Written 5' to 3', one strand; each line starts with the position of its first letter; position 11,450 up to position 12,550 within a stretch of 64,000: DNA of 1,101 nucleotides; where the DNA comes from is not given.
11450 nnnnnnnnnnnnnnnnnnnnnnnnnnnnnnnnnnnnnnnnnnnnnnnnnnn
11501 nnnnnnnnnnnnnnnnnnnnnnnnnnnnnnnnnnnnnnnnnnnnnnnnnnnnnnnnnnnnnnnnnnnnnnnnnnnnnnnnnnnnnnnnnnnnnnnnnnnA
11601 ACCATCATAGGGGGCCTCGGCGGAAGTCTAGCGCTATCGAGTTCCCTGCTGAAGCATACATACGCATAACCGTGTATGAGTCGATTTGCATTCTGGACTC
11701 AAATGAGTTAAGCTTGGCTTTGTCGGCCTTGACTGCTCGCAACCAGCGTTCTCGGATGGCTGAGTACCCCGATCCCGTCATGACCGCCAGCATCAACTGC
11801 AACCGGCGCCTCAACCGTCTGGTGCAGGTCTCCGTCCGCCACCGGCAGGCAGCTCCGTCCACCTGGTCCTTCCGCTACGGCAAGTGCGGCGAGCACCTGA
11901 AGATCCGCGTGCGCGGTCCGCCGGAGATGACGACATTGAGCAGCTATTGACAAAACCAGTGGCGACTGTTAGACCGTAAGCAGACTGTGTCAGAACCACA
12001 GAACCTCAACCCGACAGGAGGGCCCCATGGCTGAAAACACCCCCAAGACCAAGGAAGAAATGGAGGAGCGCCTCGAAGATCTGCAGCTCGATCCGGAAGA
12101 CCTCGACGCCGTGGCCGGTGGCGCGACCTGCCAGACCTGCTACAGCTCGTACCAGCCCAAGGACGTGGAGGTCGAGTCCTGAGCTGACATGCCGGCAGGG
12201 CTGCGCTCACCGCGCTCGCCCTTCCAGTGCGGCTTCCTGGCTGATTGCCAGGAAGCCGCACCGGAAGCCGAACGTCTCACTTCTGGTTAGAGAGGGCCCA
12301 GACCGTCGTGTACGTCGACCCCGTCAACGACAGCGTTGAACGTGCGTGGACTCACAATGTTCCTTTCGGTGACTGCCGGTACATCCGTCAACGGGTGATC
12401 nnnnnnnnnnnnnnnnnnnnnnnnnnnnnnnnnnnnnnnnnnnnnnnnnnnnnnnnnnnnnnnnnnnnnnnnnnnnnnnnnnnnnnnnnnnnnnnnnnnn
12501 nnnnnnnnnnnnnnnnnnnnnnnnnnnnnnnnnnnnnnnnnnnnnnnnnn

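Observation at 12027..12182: Unannotated 51-aa precursor peptide; its leader end matches the Nif11-type precursor 5 kb upstream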

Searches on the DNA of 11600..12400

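Call 63: search_rna_families(source=window, start=11600, end=12400, threshold=evalue, max_evalue=1)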
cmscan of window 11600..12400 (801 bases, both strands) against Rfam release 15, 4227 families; matches with E-value up to 1: 8.
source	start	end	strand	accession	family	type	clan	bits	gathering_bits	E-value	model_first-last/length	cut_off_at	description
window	12221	12267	-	RF03736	mir-3130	Gene; miRNA;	-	28.4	95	0.0028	1-75/75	no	mir-3130 microRNA precursor family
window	12221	12267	+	RF03736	mir-3130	Gene; miRNA;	-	26.5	95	0.0091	1-75/75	no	mir-3130 microRNA precursor family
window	12221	12267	+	RF04104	MIR918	Gene; miRNA;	-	24.1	268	0.057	1-265/265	no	MIR918 microRNA precursor family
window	12221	12267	+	RF03820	mir-5429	Gene; miRNA;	-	22.7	80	0.093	17-67/83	no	mir-5429 microRNA precursor family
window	12211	12275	+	RF04243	MIR169_3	Gene; miRNA;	CL00098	21.4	70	0.3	1-109/109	no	MIR169_3 microRNA precursor family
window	12213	12274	-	RF04281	mir-8791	Gene; miRNA;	CL00146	21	85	0.17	1-77/77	no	mir-8791 microRNA precursor family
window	12213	12274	-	RF00959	mir-612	Gene; miRNA;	-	20.6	100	0.48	1-86/86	no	mir-612 microRNA precursor family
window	12229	12375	-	RF01867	CC2171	Gene; sRNA;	-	16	75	0.57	1-159/159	no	caulobacter sRNA CC2171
